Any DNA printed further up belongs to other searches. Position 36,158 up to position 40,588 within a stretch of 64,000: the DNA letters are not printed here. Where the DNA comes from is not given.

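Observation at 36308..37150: Terminal thioesterase domain with a cysteine nucleophile (GHCNG instead of GxSxG)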

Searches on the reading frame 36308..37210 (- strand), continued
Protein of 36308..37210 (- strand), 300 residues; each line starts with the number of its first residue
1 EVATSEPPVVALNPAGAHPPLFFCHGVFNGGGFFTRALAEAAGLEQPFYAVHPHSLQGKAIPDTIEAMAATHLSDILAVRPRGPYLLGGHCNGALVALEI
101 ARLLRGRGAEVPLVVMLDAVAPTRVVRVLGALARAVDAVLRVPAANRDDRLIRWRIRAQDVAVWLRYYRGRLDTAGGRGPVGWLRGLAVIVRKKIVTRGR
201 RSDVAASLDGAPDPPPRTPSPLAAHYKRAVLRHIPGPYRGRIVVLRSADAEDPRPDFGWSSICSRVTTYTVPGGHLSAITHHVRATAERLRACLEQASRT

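Call 40: fold_search(model_id=the predicted structure, library=pdb)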
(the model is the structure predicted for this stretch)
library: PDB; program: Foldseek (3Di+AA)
matches with E <= 10: 1527; with E <= 0.001: 761
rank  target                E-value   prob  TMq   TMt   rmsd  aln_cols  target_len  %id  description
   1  5v3x_B                5.3e-14  1.00  0.54  0.60  13.2       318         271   18  Crystal Structure of Mtb Pks13 Thioesterase domain in complex with inhibitor TAM1 (released 2017-07-05)
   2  6ojc                  1.5e-13  1.00  0.54  0.72   9.1       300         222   19  A high-resolution crystal structure of NocB thioesterase domain from Nocardicin cluster (released 2019-09-11)
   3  4zxh                  1.5e-13  1.00  0.55  0.13  12.8       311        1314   20  Crystal Structure of holo-AB3403 a four domain nonribosomal peptide synthetase from Acinetobacter Baumanii (released 2015-12-30)
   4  5v42_B                1.9e-13  1.00  0.54  0.59  13.3       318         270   18  Crystal Structure of Mtb Pks13 Thioesterase domain in complex with inhibitor TAM3 (released 2017-07-05)
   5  5v40_A                2.3e-13  1.00  0.55  0.60  12.9       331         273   19  Crystal Structure of Mtb Pks13 Thioesterase domain in complex with inhibitor TAM6 (released 2017-07-05)
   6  5v41_B                2.5e-13  1.00  0.55  0.61  13.2       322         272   18  Crystal Structure of Mtb Pks13 Thioesterase domain in complex with inhibitor TAM5 (released 2017-07-05)
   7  6ojd_D                2.8e-13  1.00  0.55  0.74  12.0       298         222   20  A high-resolution crystal structure of covalent complex of NocB thioesterase domain with fluorophosphonate nocardicin  (released 2019-09-11)
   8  8q0t_B                2.8e-13  1.00  0.55  0.60  10.3       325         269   19  Identification and optimisation of novel inhibitors of the Polyketide synthetase 13 thioesterase domain with antituber (released 2023-11-22)
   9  8q0u_B                3.0e-13  1.00  0.54  0.59  13.4       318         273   18  Identification and optimisation of novel inhibitors of the Polyketide synthetase 13 thioesterase domain with antituber (released 2023-11-22)
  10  5v3z_A                3.0e-13  1.00  0.55  0.60   9.9       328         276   20  Crystal Structure of the D1607N mutant form of Thioesterase domain of Mtb Pks13 (released 2017-07-05)
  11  5v3x_A                4.0e-13  1.00  0.55  0.60   9.8       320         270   20  Crystal Structure of Mtb Pks13 Thioesterase domain in complex with inhibitor TAM1 (released 2017-07-05)
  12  5v40_B                5.1e-13  1.00  0.54  0.59  13.3       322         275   18  Crystal Structure of Mtb Pks13 Thioesterase domain in complex with inhibitor TAM6 (released 2017-07-05)
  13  6ojd_A                7.0e-13  1.00  0.56  0.73  11.6       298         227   19  A high-resolution crystal structure of covalent complex of NocB thioesterase domain with fluorophosphonate nocardicin  (released 2019-09-11)
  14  5v3w_B                7.0e-13  1.00  0.54  0.59  12.8       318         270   18  Crystal Structure of the Apo form of Thioesterase domain of Mtb Pks13 (released 2017-07-05)
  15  5v3y_B                7.0e-13  1.00  0.54  0.59  13.6       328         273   17  Crystal Structure of Mtb Pks13 Thioesterase domain in complex with inhibitor TAM16 (released 2017-07-05)
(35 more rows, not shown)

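Call 54: find_encoding_contigs(protein=P0034, flank=10000, max_places=2)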
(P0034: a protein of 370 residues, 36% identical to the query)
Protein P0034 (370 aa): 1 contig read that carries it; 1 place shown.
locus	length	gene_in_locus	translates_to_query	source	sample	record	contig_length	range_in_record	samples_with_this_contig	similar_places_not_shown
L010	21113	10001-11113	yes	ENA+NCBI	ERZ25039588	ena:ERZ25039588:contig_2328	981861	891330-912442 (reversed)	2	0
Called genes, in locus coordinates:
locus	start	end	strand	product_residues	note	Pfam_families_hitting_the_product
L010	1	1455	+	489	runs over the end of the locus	PF01494:FAD_binding_3, PF21274:Rng_hyd_C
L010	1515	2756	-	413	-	PF20583:DUF6786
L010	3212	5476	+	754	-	PF13620:CarboxypepD_reg, PF13715:CarbopepD_reg_2, PF17210:SdrD_B (weak), PF25183:OMP_b-brl_4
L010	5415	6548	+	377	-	PF25183:OMP_b-brl_4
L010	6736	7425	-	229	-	PF04909:Amidohydro_2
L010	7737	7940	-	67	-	-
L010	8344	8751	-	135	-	-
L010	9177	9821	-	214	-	-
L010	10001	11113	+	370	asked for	PF00550:PP-binding, PF00975:Thioesterase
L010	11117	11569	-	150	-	PF13098:Thioredoxin_2, PF13174:TPR_6 (faint), PF13432:TPR_16 (weak)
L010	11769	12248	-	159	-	PF13302:Acetyltransf_3, PF13420:Acetyltransf_4, PF00583:Acetyltransf_1, PF13508:Acetyltransf_7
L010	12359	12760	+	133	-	PF07681:DoxX (weak)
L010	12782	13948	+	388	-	PF04389:Peptidase_M28, PF01546:Peptidase_M20 (weak)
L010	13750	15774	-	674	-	PF00474:SSF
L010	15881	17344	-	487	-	PF17167:Glyco_hydro_94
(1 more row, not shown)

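Call 55: find_encoding_contigs(protein=P0012, flank=10000, max_places=2)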
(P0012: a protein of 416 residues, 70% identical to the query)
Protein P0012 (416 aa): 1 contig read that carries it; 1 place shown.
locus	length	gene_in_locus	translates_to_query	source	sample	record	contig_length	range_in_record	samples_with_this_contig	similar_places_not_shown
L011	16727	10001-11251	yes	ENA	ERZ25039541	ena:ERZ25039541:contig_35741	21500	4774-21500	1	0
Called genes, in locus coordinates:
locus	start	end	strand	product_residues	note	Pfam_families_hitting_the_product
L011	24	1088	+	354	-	PF00501:AMP-binding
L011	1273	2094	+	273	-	PF00501:AMP-binding, PF13193:AMP-binding_C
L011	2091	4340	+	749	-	PF00668:Condensation, PF00501:AMP-binding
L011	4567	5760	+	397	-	PF13193:AMP-binding_C, PF00550:PP-binding, PF00501:AMP-binding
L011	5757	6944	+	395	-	PF00501:AMP-binding, PF13193:AMP-binding_C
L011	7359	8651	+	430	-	-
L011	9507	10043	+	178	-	PF00501:AMP-binding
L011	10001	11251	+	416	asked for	PF00550:PP-binding, PF00975:Thioesterase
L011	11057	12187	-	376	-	-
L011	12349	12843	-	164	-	-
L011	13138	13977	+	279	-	PF00496:SBP_bac_5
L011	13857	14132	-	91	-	-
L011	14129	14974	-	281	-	PF02900:LigB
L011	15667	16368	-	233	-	PF04199:Cyclase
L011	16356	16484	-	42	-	-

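Call 70: find_encoding_contigs(protein=P0087, flank=10000, max_places=3)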
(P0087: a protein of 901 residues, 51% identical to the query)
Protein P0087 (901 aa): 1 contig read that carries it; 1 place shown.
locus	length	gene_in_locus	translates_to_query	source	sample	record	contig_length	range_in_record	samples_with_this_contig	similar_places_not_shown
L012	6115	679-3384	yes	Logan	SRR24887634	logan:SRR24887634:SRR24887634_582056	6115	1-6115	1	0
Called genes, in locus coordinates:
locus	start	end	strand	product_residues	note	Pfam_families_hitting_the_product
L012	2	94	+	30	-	?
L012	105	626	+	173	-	PF10882:bPH_5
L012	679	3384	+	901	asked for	PF00501:AMP-binding, PF13193:AMP-binding_C, PF00550:PP-binding, PF00975:Thioesterase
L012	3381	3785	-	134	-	PF07843:DUF1634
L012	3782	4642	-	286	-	PF01925:TauE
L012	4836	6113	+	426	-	?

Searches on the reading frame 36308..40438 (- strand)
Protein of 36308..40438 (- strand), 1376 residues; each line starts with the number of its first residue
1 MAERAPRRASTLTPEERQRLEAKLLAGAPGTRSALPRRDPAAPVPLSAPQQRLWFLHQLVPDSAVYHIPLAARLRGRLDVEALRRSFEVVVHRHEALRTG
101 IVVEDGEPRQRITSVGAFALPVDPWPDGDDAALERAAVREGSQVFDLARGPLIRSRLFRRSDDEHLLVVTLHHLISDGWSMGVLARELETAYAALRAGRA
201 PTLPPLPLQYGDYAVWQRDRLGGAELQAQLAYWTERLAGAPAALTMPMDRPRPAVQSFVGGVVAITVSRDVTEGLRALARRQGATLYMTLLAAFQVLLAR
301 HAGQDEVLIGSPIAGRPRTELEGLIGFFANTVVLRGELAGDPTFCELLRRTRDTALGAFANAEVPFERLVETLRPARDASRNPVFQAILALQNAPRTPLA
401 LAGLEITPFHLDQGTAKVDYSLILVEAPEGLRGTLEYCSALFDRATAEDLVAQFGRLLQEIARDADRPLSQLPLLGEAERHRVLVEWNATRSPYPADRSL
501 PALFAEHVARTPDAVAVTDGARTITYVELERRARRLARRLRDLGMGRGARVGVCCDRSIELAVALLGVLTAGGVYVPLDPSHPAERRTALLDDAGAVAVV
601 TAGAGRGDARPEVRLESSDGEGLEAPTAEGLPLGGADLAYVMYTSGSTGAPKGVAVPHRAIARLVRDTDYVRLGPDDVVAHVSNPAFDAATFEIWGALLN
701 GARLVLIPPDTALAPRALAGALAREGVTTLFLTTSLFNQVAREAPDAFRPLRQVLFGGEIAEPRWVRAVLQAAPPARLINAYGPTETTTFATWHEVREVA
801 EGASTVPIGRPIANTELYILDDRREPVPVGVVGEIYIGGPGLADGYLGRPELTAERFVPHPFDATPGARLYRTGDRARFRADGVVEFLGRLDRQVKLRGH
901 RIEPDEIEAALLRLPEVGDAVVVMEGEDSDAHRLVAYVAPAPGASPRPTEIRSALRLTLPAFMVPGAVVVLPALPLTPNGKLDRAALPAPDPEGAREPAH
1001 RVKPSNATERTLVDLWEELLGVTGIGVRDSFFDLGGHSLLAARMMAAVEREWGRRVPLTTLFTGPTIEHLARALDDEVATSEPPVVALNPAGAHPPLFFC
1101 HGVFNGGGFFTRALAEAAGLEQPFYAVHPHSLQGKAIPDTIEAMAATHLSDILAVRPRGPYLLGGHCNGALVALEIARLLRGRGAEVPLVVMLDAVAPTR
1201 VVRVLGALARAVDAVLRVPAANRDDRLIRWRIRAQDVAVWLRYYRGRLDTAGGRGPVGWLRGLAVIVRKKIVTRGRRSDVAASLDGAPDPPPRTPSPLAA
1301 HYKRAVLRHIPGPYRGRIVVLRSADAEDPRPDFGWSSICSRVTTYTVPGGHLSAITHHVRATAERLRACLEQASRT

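Call 5: search_protein_families(library=pfam, proteins=[window:36308-40438:-])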
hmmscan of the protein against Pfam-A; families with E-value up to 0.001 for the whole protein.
window:36308-40438:- (1376 aa): 5 families
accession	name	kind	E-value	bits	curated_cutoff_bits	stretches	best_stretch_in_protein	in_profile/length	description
PF00668.25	Condensation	-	1.1e-104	351.2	30.6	1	44-481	5-453/456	Condensation domain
PF00501.34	AMP-binding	-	3.5e-90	303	29.9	1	504-847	1-384/384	AMP-binding enzyme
PF00975.26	Thioesterase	-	3.7e-17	63.7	26.4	1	1096-1202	2-109/226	Thioesterase domain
PF00550.31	PP-binding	-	1.2e-14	54.8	20.8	1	1011-1074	2-67/67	Phosphopantetheine attachment site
PF13193.12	AMP-binding_C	-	4.9e-13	50.2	24.5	1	906-981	1-76/76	AMP-binding enzyme C-terminal domain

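Call 26: find_encoding_contigs(protein=window:36308-40438:-, flank=10000, max_places=4)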
Protein window:36308-40438:- (1376 aa): no gene with exactly this product is on record in the collection.

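Call 43: search_protein_families(library=ncbifam, proteins=[window:36308-40438:-], max_evalue=1e-10)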
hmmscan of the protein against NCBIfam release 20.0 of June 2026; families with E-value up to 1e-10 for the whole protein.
window:36308-40438:- (1376 aa): 91 families (the best 25 are shown)
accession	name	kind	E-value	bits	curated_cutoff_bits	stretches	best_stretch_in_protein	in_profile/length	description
NF004282.0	PRK05691.1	subfamily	9.6e-254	845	4090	1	23-1073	655-1704/4334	non-ribosomal peptide synthase/polyketide synthase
NF047350.1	aureusi_NRPS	equivalog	4.4e-219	730.4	2500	2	461-1076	377-977/2373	aureusimine non-ribosomal peptide synthetase AusA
NF041803.1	NRPS_SolG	exception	7.1e-153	510.7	2200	1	52-1071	120-1152/1163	solanimycin non-ribosomal peptide synthetase SolG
NF038078.1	NRPS_MxcG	equivalog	8.7e-149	497.1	2300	1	43-1079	4-1046/1442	myxochelin non-ribosomal peptide synthetase MxcG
TIGR01733.1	AA-adenyl-dom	subfamily_domain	6e-134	446.9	317.4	1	525-922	1-409/409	amino acid adenylation domain-containing protein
NF007605.2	PRK10252.1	equivalog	1.9e-128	429.8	2400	1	44-1198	4-1169/1292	enterobactin non-ribosomal peptide synthetase EntF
TIGR03443.1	alpha_am_amid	equivalog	2.5e-90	303.5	1030.1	3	638-941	417-750/1390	L-aminoadipate-semialdehyde dehydrogenase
NF003417.0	PRK04813.1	subfamily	7.3e-69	232.6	476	1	506-987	11-499/505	D-alanine--poly(phosphoribitol) ligase subunit DltA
TIGR03098.1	ligase_PEP_1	hypoth_equivalog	1.1e-67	228.7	592.35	2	635-987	162-514/517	acyl-CoA ligase (AMP-forming), exosortase A system-associated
TIGR01734.1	D-ala-DACP-lig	equivalog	2.9e-67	227.4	559.85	1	506-987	8-498/504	D-alanine--poly(phosphoribitol) ligase subunit DltA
NF004837.0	PRK06187.1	subfamily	1.2e-60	205.3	476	2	635-987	169-518/531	long-chain-fatty-acid--CoA ligase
NF004511.1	PRK05852.1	equivalog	1.1e-47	162.8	650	1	503-987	4-500/505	FadD7 family fatty acid--CoA ligase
NF005858.0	PRK07787.1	subfamily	7.1e-46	156.6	575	1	502-987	5-468/471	acyl-CoA synthetase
NF005863.0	PRK07798.1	subfamily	1e-45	156.3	543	2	635-983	163-523/540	acyl-CoA synthetase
NF004822.0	PRK06178.1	equivalog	3.9e-43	147.9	782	2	637-987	214-563/571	acyl-CoA synthetase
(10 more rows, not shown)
